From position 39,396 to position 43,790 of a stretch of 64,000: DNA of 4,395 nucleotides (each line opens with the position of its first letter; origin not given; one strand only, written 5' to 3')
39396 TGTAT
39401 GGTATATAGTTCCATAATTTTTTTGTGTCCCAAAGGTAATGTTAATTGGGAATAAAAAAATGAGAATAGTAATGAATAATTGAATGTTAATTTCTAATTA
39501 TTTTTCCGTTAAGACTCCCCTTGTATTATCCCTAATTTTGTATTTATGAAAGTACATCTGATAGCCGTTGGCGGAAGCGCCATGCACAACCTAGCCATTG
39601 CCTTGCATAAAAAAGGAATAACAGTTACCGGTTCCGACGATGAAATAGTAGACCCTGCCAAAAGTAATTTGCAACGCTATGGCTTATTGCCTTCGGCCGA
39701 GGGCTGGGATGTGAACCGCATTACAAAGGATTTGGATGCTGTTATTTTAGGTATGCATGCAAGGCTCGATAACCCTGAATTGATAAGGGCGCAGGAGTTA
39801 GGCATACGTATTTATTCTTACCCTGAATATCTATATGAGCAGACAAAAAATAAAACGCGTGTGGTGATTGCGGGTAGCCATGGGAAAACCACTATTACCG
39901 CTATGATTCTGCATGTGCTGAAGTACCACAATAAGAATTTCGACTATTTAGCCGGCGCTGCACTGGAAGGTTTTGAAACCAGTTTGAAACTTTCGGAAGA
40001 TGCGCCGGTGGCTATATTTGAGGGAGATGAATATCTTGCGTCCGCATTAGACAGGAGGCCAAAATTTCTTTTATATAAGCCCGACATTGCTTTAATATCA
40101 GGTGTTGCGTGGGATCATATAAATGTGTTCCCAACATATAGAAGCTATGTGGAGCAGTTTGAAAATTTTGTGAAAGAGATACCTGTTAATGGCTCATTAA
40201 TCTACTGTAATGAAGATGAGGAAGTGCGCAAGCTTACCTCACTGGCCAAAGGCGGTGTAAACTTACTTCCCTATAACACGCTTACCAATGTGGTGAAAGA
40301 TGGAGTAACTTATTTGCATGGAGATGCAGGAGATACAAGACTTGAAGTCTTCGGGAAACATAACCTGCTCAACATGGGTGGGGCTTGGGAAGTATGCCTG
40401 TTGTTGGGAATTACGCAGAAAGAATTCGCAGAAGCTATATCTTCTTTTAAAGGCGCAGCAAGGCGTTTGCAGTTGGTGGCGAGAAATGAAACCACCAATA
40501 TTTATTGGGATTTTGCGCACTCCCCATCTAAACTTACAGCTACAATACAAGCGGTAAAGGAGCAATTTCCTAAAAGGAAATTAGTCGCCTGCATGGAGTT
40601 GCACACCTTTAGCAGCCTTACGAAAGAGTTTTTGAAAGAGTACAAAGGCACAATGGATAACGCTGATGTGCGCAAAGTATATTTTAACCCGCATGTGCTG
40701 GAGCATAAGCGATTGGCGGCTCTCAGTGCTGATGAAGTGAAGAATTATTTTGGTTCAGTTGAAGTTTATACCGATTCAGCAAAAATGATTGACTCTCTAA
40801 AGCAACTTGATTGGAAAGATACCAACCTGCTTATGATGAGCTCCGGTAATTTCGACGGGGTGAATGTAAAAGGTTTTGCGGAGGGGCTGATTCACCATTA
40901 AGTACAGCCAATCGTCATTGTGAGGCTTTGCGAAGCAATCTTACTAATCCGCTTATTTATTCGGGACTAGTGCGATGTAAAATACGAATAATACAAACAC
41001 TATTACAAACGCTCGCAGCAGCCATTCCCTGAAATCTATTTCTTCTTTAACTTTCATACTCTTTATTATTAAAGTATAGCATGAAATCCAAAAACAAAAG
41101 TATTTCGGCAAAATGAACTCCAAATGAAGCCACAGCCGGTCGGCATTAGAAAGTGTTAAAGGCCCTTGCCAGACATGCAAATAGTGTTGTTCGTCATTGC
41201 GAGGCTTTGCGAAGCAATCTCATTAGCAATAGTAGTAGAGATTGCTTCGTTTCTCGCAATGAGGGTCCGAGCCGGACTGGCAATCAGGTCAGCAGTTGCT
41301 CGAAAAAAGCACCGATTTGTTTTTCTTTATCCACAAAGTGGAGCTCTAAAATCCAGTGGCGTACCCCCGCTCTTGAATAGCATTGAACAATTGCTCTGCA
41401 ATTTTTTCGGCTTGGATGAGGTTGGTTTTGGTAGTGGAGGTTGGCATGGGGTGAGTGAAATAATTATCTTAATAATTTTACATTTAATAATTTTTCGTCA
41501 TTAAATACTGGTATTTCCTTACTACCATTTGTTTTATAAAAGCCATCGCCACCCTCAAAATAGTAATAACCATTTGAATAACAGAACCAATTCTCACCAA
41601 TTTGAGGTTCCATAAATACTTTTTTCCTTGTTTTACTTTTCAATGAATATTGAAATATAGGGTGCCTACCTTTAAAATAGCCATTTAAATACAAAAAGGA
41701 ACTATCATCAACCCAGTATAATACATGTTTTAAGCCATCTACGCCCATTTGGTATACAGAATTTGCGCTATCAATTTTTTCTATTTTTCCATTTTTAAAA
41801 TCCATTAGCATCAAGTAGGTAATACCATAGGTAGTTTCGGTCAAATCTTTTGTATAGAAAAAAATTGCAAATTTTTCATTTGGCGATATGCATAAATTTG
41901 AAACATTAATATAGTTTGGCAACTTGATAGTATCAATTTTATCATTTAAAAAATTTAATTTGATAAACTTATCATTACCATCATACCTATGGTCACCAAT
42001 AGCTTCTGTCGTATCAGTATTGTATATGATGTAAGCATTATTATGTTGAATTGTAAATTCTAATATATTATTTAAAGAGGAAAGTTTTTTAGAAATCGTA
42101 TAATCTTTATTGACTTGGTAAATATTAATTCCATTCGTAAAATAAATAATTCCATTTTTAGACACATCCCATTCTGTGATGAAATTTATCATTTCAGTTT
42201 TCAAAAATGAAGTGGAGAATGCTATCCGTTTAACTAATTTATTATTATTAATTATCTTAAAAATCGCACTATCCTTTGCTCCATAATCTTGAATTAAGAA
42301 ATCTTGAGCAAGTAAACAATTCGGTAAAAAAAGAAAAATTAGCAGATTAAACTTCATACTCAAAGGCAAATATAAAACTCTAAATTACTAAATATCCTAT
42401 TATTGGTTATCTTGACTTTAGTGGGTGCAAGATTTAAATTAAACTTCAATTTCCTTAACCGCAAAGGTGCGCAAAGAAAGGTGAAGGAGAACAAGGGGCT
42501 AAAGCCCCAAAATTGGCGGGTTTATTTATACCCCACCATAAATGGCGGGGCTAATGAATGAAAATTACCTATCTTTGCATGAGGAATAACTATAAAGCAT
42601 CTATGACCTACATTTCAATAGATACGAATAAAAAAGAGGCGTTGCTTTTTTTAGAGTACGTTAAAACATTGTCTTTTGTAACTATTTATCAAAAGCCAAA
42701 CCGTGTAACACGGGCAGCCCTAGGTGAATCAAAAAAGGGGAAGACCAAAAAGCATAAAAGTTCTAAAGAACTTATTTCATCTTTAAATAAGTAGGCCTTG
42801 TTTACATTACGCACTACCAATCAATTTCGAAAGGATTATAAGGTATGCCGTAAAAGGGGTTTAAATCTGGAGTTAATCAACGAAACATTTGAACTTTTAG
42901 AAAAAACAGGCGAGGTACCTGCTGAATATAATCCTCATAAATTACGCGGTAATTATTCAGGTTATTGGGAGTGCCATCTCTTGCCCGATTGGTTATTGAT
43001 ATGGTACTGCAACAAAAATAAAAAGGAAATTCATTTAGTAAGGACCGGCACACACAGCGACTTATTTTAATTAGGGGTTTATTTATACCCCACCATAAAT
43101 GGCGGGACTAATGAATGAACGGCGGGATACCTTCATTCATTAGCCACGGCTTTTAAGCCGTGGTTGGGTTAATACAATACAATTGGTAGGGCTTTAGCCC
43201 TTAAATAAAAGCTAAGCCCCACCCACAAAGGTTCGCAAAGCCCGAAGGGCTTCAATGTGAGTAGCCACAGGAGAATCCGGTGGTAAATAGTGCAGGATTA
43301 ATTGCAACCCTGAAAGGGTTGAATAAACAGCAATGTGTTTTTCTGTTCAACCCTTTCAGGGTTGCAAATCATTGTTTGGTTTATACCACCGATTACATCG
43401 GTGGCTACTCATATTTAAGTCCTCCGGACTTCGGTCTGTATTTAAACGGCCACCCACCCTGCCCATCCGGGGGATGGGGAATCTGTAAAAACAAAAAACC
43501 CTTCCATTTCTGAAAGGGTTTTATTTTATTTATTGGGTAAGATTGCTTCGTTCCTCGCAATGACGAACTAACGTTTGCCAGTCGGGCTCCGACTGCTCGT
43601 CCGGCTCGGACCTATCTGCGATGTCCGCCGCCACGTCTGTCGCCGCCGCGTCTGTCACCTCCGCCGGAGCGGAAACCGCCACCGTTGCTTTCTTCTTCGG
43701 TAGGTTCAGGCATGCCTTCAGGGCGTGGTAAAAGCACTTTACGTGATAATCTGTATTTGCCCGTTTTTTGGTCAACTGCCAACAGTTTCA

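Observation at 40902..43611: Repeat-dense low-GC accessory island inserted between the Mur ligase and pnp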

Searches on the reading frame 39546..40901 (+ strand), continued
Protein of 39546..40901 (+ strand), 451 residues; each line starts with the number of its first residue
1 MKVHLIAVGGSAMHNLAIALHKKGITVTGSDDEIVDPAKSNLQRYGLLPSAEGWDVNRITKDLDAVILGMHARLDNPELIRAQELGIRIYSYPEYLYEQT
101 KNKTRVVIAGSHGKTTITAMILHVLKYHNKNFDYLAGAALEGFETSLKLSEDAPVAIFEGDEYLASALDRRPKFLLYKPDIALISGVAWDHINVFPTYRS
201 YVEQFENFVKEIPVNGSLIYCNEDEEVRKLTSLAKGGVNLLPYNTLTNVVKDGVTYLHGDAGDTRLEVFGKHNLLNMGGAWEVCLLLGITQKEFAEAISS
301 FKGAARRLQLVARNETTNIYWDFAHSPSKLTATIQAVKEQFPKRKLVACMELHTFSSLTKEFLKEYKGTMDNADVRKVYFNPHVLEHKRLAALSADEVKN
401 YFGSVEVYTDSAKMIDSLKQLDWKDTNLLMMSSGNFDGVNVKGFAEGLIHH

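Call 68: find_encoding_contigs(protein=P0040, flank=9000, max_places=1)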
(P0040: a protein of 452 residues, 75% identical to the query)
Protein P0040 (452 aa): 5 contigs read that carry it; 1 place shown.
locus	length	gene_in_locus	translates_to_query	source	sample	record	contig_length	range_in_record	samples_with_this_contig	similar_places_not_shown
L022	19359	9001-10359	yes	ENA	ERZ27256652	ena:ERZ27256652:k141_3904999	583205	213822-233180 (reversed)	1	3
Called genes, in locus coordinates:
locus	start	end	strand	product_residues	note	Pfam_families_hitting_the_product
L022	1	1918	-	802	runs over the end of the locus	PF01588:tRNA_bind, PF03483:B3_4, PF03484:B5, PF17759:tRNA_synthFbeta, PF03147:FDX-ACB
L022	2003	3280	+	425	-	PF01266:DAO (faint), PF07992:Pyr_redox_2, PF13454:NAD_binding_9 (faint), PF00070:Pyr_redox, PF22366:NDH2_C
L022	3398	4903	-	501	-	PF20693:YobI-ATPase (faint)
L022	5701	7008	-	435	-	PF28548:4TM_phosphoesterase, PF00149:Metallophos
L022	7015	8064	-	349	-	PF08028:Acyl-CoA_dh_2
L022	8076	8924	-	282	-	PF00753:Lactamase_B, PF23023:Anti-Pycsar_Apyc1 (weak)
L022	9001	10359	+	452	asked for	PF01225:Mur_ligase, PF08245:Mur_ligase_M, PF02875:Mur_ligase_C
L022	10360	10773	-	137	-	PF12713:DUF3806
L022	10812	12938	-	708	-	PF01138:RNase_PH, PF03725:RNase_PH_C, PF03726:PNPase, PF01138:RNase_PH, PF00013:KH_1, PF00575:S1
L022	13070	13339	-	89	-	PF00312:Ribosomal_S15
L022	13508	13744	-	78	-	-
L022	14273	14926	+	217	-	-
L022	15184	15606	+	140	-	PF08570:DUF1761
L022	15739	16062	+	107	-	-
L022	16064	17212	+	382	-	PF02684:LpxB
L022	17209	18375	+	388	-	PF08486:SpoIID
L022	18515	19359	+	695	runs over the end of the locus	PF13567:DUF4131, PF03772:Competence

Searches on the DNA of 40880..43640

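Call 28: search_rna_families(source=window, start=40880, end=43640, threshold=evalue, max_evalue=5)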
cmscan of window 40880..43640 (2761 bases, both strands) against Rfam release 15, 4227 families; matches with E-value up to 5: 7.
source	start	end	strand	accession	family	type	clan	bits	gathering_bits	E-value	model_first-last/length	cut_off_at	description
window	43462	43530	+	RF01772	rnk_pseudo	Cis-reg; leader;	-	29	55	0.032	1-108/108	no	Pseudomonas rnk leader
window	43298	43371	+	RF00949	mir-983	Gene; miRNA;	-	25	100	0.93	1-90/90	no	mir-983 microRNA precursor family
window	43296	43375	+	RF03550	mir-31_2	Gene; miRNA;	-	24.9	97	0.066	1-83/83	no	mir-31_2 microRNA precursor family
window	43293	43378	+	RF04015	MIR946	Gene; miRNA;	-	23.3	190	0.064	1-189/189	no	MIR946 microRNA precursor family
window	43484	43534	-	RF03353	MIR5291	Gene; miRNA;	-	22.7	54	0.85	1-65/65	no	MIR5291 microRNA precursor family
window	42901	43006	-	RF02875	AS-pc01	Gene; antisense;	-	20.2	79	2.1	1-99/99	no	Antisense to pHK01_035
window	42079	42188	-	RF00290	BaMV_CRE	Cis-reg;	-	16.1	100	3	1-140/140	no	Bamboo mosaic potexvirus (BaMV) cis-regulatory element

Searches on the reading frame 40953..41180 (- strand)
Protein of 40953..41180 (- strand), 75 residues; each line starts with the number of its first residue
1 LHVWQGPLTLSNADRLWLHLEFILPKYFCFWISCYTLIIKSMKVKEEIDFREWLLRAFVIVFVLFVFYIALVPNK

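Call 11: search_protein_families(library=pfam, proteins=[window:40953-41180:-], max_evalue=0.1)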
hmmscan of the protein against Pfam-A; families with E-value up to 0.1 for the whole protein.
window:40953-41180:- (75 aa): 0 families

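Call 12: search_protein_families(library=ncbifam, proteins=[window:40953-41180:-], max_evalue=0.1)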
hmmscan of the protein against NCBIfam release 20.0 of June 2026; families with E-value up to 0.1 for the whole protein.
window:40953-41180:- (75 aa): 0 families
